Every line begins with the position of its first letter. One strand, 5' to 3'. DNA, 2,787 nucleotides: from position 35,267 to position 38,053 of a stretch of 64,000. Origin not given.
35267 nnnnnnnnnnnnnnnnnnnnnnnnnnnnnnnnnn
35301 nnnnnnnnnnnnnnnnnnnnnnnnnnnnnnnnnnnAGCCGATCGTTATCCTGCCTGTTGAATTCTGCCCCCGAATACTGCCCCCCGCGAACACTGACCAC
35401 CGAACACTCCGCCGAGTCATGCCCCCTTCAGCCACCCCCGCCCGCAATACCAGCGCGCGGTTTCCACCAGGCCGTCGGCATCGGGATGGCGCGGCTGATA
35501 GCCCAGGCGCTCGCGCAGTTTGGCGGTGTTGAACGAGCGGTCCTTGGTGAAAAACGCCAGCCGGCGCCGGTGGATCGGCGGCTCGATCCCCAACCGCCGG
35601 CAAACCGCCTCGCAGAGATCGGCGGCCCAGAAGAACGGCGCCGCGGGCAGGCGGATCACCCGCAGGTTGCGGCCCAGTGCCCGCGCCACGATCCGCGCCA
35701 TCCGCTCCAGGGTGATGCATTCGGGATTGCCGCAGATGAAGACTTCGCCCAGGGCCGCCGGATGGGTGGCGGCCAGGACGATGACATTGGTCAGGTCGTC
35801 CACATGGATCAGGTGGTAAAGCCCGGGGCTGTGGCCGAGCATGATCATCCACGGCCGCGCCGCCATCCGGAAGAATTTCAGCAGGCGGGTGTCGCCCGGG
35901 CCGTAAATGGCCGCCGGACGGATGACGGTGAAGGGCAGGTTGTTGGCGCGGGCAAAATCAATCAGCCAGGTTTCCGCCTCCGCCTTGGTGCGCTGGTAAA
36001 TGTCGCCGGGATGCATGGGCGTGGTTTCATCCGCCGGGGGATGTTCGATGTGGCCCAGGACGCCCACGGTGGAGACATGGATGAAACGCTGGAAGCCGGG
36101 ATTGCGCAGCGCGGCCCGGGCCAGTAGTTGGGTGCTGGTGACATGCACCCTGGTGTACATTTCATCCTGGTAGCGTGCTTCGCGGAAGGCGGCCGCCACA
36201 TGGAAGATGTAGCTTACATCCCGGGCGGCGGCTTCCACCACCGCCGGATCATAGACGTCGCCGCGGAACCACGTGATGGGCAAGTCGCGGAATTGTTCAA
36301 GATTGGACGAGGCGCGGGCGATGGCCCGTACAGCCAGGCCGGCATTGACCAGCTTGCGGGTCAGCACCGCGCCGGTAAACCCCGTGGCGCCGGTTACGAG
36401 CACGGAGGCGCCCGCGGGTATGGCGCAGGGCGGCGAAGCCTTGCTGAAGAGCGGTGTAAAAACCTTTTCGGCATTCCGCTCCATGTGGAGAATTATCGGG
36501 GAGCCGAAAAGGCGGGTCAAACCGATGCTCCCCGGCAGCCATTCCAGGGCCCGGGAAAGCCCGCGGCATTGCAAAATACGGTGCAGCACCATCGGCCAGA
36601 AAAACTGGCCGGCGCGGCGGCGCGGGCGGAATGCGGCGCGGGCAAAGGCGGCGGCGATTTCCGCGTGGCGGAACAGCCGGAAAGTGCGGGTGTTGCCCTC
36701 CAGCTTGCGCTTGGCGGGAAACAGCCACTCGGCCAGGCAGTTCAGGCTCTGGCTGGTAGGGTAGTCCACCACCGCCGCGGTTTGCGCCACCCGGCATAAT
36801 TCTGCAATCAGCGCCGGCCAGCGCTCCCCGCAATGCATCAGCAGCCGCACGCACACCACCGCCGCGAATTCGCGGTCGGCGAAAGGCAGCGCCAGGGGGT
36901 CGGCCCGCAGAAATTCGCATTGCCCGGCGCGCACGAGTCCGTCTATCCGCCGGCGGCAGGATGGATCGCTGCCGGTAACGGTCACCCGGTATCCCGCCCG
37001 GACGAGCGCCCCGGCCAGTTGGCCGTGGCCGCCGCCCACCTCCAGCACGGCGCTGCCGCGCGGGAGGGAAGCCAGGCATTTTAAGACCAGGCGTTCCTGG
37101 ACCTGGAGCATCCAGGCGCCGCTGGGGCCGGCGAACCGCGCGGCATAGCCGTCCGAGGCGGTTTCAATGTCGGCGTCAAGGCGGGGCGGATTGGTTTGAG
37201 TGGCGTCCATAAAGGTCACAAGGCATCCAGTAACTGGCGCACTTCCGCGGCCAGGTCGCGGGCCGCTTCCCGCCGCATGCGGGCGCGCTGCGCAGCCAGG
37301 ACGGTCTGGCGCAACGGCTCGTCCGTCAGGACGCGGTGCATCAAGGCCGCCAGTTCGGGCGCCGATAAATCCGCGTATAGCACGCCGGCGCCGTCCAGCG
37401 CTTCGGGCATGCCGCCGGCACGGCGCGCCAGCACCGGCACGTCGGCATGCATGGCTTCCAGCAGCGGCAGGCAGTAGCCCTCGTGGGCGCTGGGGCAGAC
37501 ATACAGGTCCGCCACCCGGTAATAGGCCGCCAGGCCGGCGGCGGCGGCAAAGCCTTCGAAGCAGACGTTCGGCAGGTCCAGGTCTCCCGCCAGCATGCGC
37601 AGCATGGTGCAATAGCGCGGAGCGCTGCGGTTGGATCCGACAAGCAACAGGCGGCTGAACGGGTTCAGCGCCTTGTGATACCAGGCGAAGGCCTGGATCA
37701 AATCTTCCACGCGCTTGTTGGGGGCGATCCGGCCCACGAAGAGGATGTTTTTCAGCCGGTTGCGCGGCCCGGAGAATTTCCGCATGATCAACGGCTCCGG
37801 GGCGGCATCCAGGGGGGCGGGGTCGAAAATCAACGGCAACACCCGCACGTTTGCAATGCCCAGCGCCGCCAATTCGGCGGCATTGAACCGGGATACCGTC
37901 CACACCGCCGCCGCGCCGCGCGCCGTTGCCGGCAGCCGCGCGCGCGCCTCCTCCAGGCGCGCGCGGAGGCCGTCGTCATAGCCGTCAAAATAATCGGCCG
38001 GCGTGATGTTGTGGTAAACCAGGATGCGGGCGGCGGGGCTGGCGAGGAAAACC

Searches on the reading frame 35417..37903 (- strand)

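Call 76: search_protein_families(library=pfam, proteins=[window:35417-37903:-], max_evalue=0.00001)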
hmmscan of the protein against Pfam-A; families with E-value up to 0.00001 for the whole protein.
window:35417-37903:- (828 aa): 10 families
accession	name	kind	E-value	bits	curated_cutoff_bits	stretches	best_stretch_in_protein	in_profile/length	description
PF01370.27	Epimerase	-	7.4e-34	117.7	20.9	1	501-723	1-238/240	NAD dependent epimerase/dehydratase family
PF01073.25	3Beta_HSD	-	7.3e-24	84.7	22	1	502-748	1-273/280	3-beta hydroxysteroid dehydrogenase/isomerase family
PF16363.11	GDP_Man_Dehyd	-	3.2e-18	66.7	27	1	502-746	1-269/332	GDP-mannose 4,6 dehydratase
PF13460.12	NAD_binding_10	-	1.4e-16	61.3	27.2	1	505-668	1-148/184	NAD(P)H-binding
PF07993.18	NAD_binding_4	-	3.3e-14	53.1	20.1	1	556-672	82-213/258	Male sterility protein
PF05368.20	NmrA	-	1e-12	48.8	27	1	500-611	4-106/298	NmrA-like family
PF04321.23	RmlD_sub_bind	-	1.4e-11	44.5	27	1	501-679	3-164/287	RmlD substrate binding domain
PF13649.12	Methyltransf_25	-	1.9e-11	45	27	1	286-373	1-93/97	Methyltransferase domain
PF08241.18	Methyltransf_11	-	2e-09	38.4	21.2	1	287-374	1-88/95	Methyltransferase domain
PF13489.12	Methyltransf_23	-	7.3e-09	36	27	1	271-425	11-159/164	Methyltransferase domain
